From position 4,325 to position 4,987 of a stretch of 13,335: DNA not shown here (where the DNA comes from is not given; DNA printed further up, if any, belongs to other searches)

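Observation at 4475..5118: Two small lipoproteins encoded immediately upstream of terL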

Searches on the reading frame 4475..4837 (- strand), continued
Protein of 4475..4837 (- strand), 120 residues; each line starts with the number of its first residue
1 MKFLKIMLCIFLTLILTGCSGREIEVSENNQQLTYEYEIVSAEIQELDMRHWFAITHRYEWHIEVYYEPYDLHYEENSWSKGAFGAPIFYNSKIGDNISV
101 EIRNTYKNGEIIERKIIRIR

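Call 62: find_encoding_contigs(protein=P0209, flank=6000, max_places=2)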
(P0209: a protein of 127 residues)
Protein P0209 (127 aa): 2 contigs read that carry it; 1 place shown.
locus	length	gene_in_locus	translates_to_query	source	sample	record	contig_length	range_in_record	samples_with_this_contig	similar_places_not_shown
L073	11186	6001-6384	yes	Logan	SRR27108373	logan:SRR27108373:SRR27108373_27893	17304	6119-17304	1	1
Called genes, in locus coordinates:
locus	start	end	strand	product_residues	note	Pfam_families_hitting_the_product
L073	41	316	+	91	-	-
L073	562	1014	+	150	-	-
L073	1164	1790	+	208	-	PF13384:HTH_23 (faint), PF01022:HTH_5 (faint), PF01371:Trp_repressor (faint), PF04545:Sigma70_r4 (faint), PF08279:HTH_11 (faint), PF13518:HTH_28 (faint), PF21476:PF0610-like_N (faint)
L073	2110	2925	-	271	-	-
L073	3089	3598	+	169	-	-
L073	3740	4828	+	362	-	-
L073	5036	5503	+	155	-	-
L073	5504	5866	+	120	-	-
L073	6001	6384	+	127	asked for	-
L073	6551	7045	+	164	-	-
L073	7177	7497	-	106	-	-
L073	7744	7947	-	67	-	-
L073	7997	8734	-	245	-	-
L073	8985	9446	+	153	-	-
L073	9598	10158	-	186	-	-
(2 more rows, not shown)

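Call 72: search_dna_similar(query=window:4475-4837:-, collection=phages, mode=protein, max_evalue=0.001, max_rows=30)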
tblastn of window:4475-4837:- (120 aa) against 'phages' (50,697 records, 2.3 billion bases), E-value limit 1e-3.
No match.

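Call 81: search_protein_families(library=pfam, proteins=[L006:6972-7259:+, L006:7859-8077:+, L002:10392-10604:+, L002:10651-10812:-, L002:10964-12130:+], max_evalue=0.01)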
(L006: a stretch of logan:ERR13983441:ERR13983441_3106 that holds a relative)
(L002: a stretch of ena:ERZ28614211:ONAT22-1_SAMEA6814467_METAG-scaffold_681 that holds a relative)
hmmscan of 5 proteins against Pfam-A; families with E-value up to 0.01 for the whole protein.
L006:6972-7259:+ (95 aa): 0 families

L006:7859-8077:+ (72 aa): 0 families

L002:10392-10604:+ (70 aa): 0 families

L002:10651-10812:- (53 aa): 1 family
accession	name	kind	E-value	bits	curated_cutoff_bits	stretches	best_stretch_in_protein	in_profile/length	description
PF12651.13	RHH_3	-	2.8e-15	56.4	21.6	1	9-50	1-42/44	Ribbon-helix-helix domain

L002:10964-12130:+ (388 aa): 3 families
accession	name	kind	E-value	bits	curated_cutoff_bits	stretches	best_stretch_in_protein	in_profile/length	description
PF07282.18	Cas12f1-like_TNB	-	1.6e-21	76.6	26.3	1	313-379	1-60/60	Cas12f1-like, TNB domain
PF01385.25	OrfB_IS605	-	2e-17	64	30.5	1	172-302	2-120/120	Probable transposase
PF12323.14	HTH_OrfB_IS605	-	2.5e-17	62.5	21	1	1-46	1-47/47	Helix-turn-helix domain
